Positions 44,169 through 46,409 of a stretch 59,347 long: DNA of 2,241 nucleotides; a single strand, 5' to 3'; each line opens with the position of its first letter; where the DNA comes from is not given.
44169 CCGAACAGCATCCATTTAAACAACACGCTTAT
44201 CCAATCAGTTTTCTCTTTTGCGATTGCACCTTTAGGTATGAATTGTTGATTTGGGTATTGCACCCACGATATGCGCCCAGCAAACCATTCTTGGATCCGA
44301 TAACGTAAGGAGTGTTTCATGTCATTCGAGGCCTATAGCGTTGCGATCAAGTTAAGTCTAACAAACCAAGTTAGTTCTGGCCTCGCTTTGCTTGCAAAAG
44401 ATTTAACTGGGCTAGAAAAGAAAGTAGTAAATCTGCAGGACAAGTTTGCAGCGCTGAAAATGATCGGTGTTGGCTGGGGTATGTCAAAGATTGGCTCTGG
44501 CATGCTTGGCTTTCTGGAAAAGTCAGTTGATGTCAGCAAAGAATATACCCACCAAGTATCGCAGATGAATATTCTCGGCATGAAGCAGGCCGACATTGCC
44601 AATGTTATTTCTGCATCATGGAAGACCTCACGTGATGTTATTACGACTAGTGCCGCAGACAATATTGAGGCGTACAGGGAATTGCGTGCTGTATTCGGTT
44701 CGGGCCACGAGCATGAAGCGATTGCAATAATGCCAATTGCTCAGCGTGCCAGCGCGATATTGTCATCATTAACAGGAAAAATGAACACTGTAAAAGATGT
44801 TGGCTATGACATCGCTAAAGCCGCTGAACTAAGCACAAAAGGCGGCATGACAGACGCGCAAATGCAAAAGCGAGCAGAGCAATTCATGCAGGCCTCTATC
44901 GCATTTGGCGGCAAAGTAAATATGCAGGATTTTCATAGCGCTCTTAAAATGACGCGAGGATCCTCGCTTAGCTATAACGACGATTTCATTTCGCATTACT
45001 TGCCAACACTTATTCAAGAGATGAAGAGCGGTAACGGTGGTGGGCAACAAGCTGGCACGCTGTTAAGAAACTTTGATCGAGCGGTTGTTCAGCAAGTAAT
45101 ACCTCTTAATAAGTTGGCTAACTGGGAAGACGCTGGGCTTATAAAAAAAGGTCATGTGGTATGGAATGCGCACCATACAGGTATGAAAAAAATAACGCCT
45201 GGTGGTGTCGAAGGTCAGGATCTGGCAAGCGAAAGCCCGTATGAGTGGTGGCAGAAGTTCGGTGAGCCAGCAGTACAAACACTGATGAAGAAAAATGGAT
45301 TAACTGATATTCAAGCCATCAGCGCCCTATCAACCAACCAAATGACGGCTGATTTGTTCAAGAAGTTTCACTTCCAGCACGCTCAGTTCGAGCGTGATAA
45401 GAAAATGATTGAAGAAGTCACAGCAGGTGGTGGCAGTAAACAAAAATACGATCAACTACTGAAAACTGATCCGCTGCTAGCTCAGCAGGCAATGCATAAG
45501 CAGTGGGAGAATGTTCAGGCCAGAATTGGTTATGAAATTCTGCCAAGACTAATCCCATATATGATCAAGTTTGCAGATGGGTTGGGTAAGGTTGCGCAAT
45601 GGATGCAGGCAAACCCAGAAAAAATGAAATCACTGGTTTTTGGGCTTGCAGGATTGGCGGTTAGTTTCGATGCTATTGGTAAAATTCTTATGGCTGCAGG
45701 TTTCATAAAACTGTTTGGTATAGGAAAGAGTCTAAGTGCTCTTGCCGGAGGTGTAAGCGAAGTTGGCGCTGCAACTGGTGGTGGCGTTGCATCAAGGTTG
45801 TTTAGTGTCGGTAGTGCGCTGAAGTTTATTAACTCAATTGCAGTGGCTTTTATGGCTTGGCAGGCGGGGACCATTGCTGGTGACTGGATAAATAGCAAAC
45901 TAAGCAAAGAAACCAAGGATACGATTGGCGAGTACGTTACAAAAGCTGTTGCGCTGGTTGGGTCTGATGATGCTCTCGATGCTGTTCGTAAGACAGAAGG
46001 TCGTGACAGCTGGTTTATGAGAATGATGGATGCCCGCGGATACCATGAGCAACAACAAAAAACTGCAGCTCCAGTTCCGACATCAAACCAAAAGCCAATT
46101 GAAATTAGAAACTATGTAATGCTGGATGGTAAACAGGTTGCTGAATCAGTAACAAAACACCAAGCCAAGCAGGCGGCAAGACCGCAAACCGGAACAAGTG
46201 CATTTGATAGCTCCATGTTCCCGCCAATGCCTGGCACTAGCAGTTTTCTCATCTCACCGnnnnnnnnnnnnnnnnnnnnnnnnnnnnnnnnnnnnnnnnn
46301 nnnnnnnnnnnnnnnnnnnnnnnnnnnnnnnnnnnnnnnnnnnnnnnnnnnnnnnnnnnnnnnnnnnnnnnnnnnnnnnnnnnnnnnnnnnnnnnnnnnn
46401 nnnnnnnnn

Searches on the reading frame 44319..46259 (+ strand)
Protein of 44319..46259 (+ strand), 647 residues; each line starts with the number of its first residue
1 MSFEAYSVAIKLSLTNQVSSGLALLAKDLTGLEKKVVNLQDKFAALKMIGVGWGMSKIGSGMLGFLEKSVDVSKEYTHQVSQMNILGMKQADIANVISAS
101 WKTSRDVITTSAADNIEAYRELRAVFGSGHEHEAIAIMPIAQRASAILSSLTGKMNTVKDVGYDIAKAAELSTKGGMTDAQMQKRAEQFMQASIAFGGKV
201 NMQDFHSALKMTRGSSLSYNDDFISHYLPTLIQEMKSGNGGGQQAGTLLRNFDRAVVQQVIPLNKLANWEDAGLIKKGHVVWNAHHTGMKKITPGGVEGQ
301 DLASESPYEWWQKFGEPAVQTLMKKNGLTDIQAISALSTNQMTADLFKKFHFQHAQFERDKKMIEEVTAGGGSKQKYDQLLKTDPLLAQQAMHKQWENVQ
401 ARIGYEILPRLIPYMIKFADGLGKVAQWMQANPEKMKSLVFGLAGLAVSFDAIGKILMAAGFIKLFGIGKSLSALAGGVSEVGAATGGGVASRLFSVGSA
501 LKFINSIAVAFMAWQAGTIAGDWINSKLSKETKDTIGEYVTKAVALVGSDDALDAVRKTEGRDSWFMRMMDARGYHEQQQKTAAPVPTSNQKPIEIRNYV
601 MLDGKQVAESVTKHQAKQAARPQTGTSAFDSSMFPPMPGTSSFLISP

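Call 4: search_protein_families(library=pfam, proteins=[window:44319-46259:+], max_evalue=1)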
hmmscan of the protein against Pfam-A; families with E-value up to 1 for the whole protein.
window:44319-46259:+ (647 aa): 1 family
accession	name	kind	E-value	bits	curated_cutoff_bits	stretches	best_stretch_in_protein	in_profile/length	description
PF08912.16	Rho_Binding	-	0.089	14.1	23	0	344-394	13-60/69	Rho Binding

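Call 6: search_protein_families(library=phrogs, proteins=[window:44319-46259:+], max_evalue=0.1)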
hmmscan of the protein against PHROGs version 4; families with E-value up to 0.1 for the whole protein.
window:44319-46259:+ (647 aa): 4 families
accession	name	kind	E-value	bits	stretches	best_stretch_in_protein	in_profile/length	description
phrog_794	-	tail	2.4e-09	37.5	1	329-631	436-759/763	tail length tape measure protein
phrog_28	-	tail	1.3e-07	31.6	1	363-514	528-657/1228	tail length tape measure protein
phrog_1533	-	tail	1.1e-05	24.2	1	391-578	532-687/1688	tail length tape measure protein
phrog_2013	-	tail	0.0057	16.4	1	378-441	223-284/657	lytic tail protein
